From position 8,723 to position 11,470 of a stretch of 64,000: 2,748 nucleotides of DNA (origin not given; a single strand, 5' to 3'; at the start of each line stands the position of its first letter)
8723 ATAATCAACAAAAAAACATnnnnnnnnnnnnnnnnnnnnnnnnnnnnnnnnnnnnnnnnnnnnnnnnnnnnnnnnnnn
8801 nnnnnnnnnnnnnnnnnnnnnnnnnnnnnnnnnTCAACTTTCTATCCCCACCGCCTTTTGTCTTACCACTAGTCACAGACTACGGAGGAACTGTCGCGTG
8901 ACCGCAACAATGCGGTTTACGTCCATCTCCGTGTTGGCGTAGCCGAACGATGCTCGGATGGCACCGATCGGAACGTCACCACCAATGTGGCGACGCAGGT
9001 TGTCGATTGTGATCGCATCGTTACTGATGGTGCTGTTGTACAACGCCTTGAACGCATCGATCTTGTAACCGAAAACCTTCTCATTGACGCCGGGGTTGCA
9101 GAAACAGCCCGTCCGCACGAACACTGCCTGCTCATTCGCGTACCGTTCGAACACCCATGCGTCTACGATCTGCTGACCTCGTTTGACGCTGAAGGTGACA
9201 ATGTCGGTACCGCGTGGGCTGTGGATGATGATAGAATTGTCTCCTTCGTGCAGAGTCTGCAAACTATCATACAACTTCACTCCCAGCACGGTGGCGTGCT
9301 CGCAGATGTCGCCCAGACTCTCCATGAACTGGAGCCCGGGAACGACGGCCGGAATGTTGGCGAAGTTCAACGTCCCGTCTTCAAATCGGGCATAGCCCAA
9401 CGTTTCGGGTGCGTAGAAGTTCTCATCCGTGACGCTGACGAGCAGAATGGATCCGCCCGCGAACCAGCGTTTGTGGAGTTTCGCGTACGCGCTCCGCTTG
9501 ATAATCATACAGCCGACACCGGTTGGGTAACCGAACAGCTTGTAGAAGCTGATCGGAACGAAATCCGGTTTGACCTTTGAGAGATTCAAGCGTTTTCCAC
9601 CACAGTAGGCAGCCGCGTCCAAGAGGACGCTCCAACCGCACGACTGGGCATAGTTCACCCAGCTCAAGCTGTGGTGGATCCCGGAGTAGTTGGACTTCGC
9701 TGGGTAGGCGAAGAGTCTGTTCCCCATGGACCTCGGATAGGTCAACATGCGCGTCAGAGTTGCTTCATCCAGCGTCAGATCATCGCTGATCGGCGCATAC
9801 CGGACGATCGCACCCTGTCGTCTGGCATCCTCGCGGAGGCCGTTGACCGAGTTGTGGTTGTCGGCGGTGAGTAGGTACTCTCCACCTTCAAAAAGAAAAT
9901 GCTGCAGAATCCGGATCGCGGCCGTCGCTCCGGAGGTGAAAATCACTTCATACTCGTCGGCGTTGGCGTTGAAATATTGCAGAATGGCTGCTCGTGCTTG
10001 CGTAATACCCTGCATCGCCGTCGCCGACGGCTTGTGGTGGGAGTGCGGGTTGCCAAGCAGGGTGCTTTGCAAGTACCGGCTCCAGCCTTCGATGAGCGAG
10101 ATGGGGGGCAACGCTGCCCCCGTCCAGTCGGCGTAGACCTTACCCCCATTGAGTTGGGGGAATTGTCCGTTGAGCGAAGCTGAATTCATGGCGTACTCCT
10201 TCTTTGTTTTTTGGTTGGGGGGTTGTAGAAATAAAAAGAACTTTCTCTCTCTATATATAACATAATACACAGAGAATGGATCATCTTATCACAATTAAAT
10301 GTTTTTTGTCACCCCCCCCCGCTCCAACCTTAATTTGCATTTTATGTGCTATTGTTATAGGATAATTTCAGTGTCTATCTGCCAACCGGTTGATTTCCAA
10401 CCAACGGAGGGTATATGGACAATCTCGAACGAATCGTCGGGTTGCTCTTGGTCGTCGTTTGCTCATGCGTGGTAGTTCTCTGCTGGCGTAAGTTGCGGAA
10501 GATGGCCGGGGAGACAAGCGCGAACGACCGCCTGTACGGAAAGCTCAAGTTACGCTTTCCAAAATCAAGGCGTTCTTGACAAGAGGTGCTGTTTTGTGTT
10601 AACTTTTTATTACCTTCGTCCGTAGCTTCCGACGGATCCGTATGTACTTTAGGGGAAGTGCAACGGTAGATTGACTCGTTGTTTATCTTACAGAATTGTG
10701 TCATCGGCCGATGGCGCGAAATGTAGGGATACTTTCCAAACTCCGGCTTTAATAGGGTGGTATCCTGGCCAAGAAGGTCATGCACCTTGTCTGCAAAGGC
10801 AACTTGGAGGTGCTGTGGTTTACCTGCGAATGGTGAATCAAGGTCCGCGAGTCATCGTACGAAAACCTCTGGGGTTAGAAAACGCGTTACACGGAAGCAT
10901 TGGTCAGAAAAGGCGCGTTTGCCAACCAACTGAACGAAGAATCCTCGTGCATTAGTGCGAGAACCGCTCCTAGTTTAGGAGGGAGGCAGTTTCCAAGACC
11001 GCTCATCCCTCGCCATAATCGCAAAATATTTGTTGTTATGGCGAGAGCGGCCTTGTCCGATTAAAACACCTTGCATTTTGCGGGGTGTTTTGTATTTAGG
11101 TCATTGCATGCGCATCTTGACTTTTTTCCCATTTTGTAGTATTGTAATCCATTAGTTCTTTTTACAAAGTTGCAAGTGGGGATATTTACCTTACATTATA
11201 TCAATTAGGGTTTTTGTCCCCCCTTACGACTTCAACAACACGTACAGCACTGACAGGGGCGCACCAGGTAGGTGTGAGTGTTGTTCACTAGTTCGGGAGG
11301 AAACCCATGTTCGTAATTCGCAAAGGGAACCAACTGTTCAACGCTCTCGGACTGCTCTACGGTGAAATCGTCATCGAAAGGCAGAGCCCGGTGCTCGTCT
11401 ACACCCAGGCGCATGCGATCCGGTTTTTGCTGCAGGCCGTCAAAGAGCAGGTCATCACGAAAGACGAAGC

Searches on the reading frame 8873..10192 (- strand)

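Call 62: search_protein_families(library=pfam, proteins=[window:8873-10192:-], max_evalue=0.01)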
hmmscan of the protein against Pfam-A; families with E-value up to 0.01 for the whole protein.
window:8873-10192:- (439 aa): 2 families
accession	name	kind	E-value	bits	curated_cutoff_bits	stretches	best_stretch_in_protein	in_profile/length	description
PF00266.25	Aminotran_5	-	1.5e-36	126.7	21.5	1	19-427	1-370/371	Aminotransferase class-V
PF24607.1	CBM_AftD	-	0.0029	17.6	27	1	281-345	53-119/149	Arabinofuranosyltransferase D, third carbohydrate binding module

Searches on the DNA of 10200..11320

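Call 63: search_rna_families(source=window, start=10200, end=11320, threshold=evalue, max_evalue=1)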
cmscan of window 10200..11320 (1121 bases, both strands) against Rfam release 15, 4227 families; matches with E-value up to 1: 0.
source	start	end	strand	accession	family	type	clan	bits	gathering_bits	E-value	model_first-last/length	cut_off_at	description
